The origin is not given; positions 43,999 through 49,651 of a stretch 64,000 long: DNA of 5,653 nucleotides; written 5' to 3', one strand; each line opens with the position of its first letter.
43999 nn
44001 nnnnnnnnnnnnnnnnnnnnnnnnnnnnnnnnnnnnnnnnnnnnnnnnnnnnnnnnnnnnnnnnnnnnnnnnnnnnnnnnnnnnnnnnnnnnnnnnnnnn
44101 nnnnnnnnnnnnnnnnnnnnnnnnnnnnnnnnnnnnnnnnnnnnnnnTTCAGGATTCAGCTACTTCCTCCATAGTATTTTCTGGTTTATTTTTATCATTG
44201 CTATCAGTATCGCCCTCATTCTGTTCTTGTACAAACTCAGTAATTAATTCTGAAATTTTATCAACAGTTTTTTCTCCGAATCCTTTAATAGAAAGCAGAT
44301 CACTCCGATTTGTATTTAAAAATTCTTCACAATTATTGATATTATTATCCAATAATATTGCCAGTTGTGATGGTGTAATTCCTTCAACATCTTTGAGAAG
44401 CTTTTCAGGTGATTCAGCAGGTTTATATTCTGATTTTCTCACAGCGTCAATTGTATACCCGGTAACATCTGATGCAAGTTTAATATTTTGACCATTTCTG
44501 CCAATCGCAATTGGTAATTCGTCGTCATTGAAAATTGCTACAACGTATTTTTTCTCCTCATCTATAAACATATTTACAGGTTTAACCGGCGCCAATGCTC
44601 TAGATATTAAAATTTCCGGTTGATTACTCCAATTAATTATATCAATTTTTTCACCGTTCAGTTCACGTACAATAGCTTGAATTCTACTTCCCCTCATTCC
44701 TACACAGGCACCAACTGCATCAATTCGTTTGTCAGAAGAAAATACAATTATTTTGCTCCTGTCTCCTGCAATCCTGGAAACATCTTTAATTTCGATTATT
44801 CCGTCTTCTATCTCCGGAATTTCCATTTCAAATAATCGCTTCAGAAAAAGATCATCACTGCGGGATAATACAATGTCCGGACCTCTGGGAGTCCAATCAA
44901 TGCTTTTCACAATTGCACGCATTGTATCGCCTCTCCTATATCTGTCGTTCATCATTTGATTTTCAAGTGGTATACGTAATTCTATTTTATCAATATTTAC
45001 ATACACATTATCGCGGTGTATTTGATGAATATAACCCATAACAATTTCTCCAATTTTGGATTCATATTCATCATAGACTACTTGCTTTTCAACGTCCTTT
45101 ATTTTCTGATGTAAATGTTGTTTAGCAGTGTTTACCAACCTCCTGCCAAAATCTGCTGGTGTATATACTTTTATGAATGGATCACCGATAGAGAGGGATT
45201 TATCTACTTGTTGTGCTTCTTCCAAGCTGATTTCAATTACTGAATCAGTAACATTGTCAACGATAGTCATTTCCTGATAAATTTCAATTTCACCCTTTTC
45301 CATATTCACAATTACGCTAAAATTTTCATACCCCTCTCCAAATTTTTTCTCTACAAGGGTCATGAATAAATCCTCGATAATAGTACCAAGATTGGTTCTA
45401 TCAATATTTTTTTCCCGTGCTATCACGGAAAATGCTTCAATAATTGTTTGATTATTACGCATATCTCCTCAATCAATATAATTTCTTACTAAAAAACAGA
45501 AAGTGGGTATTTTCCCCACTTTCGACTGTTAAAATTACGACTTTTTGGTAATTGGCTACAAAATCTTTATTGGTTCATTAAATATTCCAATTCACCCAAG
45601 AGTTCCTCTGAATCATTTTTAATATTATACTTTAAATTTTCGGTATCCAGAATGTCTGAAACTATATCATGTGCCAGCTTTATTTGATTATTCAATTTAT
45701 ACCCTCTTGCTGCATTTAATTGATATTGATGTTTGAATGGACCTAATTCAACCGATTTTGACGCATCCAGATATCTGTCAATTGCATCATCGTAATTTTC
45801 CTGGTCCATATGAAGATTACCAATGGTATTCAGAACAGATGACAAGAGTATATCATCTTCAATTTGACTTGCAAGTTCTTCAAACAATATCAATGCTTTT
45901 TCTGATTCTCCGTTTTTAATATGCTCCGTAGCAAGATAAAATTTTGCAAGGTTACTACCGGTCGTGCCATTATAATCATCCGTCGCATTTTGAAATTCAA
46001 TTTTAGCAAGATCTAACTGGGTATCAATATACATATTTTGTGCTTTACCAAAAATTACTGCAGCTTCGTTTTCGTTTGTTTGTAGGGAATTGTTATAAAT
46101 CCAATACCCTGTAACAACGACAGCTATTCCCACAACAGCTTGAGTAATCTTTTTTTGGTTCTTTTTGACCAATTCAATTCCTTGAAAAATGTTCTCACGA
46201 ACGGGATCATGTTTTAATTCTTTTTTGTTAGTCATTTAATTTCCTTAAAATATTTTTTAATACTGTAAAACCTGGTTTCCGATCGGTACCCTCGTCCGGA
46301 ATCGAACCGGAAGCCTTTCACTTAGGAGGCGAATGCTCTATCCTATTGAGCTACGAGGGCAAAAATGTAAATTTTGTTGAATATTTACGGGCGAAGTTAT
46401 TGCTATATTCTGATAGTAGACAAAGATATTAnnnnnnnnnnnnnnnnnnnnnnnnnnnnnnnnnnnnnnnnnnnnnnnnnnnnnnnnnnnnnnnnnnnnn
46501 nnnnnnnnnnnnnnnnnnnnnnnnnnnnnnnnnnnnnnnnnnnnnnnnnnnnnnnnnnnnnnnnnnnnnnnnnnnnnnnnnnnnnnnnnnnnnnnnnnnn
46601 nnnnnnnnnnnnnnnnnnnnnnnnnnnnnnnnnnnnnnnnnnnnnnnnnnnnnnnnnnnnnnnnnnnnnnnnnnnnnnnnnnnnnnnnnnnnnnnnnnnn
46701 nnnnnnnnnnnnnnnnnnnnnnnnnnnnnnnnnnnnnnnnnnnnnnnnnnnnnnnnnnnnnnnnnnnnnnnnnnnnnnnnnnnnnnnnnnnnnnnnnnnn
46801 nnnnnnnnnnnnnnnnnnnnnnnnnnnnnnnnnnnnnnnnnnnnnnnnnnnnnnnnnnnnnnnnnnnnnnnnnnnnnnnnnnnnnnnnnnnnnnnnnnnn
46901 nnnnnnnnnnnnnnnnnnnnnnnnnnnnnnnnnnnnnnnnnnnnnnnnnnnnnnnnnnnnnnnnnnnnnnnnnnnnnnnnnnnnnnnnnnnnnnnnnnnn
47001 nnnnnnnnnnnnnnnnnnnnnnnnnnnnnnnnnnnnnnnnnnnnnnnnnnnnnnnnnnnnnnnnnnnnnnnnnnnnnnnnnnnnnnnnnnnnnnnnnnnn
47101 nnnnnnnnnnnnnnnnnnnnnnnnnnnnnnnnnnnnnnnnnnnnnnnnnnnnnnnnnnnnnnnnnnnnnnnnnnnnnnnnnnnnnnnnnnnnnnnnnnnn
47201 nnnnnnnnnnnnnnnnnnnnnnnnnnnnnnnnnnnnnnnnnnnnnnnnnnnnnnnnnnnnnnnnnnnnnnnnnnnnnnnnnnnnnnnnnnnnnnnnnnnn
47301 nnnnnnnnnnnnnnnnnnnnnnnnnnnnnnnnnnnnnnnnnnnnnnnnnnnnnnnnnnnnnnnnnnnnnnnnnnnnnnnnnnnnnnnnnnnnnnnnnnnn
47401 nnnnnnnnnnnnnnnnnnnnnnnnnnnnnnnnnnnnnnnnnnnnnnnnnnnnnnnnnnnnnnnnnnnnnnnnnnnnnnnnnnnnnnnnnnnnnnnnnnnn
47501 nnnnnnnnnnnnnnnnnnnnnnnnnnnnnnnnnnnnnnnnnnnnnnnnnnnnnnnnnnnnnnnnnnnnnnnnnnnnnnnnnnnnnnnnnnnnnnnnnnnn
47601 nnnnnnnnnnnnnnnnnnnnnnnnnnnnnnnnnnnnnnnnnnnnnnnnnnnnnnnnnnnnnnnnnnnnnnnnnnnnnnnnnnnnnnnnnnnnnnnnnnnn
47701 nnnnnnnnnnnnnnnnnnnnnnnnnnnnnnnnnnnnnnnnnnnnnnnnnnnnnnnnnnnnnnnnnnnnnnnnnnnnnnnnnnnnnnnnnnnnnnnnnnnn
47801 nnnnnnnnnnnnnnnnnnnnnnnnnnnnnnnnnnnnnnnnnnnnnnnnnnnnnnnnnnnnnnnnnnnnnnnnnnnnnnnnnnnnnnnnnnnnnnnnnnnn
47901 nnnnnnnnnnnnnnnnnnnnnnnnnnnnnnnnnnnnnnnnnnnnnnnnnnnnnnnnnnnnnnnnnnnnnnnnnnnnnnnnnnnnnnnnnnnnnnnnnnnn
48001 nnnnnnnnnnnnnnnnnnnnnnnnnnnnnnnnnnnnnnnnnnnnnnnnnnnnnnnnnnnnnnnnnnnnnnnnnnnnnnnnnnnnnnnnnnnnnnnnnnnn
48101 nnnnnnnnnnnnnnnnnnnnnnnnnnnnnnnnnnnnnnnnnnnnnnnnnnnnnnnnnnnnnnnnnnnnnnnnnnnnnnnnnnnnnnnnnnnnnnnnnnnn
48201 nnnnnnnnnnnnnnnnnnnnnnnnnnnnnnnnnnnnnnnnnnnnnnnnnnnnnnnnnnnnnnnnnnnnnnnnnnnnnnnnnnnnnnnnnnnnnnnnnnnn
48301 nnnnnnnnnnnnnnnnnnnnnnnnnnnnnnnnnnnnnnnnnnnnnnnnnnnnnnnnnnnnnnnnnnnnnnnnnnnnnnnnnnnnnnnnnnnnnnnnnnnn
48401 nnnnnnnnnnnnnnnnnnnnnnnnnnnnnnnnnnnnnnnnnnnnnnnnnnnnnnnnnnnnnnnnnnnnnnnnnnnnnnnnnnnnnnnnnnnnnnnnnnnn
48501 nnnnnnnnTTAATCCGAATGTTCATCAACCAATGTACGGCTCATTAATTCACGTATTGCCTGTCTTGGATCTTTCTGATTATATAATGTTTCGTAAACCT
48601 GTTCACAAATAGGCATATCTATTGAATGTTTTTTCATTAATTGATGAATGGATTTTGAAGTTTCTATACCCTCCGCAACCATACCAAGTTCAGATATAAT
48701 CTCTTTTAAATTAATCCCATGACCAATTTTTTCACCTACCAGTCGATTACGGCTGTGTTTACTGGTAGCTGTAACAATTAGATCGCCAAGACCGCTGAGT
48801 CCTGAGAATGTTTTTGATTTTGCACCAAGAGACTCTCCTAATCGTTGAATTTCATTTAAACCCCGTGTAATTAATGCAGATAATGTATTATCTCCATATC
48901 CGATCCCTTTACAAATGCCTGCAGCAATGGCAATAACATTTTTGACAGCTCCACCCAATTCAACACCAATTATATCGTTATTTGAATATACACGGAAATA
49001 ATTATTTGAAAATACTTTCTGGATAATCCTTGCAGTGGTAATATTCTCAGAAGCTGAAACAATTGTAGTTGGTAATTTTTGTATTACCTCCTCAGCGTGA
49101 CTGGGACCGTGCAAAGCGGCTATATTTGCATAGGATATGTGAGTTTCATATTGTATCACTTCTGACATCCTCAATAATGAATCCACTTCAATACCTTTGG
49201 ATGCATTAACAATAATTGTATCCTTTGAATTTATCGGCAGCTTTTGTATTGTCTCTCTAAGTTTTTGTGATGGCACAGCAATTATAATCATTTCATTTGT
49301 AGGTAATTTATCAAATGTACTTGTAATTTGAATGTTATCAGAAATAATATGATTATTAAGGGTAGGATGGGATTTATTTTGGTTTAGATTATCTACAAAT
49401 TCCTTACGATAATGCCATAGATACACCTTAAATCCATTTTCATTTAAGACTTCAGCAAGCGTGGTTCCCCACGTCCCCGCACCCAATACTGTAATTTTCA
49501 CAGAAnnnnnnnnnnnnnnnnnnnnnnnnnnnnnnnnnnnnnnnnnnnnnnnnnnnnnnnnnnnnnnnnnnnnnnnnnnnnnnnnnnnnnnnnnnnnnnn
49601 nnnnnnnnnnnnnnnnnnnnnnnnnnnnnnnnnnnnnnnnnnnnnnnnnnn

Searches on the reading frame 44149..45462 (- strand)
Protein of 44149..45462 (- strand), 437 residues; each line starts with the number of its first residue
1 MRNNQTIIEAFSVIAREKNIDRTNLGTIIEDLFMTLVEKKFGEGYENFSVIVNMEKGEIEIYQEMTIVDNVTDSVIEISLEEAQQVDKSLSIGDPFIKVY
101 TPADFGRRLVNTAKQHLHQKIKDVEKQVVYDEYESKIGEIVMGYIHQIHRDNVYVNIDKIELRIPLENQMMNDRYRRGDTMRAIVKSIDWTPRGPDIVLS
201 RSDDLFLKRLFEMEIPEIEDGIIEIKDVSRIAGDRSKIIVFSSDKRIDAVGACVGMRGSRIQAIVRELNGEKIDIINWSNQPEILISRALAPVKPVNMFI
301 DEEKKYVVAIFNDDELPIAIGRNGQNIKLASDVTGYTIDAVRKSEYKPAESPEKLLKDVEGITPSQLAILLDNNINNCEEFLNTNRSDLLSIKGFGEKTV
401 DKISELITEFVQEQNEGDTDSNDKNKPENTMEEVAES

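Call 35: search_protein_families(library=pfam, proteins=[window:44149-45462:-], max_evalue=0.00001)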
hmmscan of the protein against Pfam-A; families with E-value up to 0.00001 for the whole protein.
window:44149-45462:- (437 aa): 3 families
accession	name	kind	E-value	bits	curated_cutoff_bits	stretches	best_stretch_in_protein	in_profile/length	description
PF08529.16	NusA_N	-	1.3e-29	103.3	23.8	1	7-127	2-119/119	NusA N-terminal domain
PF13184.12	KH_5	-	9.4e-27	93.4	27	1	232-296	1-65/69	NusA-like KH domain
PF14520.12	HHH_5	-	2.2e-07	31.7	27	1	354-403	2-51/57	Helix-hairpin-helix domain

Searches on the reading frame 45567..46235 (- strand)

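Call 35: search_protein_families(library=pfam, proteins=[window:45567-46235:-], max_evalue=0.00001)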
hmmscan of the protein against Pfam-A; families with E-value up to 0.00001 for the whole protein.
window:45567-46235:- (222 aa): 3 families
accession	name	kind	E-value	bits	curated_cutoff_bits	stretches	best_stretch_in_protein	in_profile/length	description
PF09976.15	TPR_21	-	7.4e-10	39.3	25.5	1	24-154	5-135/193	Tetratricopeptide repeat-like domain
PF07719.23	TPR_2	-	1.9e-06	28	27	0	134-156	3-25/34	Tetratricopeptide repeat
PF13424.12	TPR_12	-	6.1e-06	26.8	30.1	0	105-159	13-72/77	Tetratricopeptide repeat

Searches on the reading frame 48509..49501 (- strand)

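Call 36: search_protein_families(library=pfam, proteins=[window:48509-49501:-], max_evalue=0.00001)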
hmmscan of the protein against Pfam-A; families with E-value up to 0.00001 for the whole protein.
window:48509-49501:- (330 aa): 5 families
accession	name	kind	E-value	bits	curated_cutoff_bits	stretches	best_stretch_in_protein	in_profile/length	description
PF07479.19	NAD_Gly3P_dh_C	-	1.1e-58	197.9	25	1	176-316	1-141/142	NAD-dependent glycerol-3-phosphate dehydrogenase C-terminus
PF01210.29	NAD_Gly3P_dh_N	-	2.7e-41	141.6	23.1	1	2-156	1-157/158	NAD-dependent glycerol-3-phosphate dehydrogenase N-terminus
PF20618.3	GPD_NAD_C_bact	-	5.5e-21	75.3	27.6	1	236-302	1-66/66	Bacterial GPD, NAD-dependent C-terminal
PF02558.23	ApbA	-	4.8e-07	29.9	22.2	1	3-110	1-109/150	Ketopantoate reductase PanE/ApbA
PF03807.23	F420_oxidored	-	2e-06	28.8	21.6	1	2-101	1-92/94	NADP oxidoreductase coenzyme F420-dependent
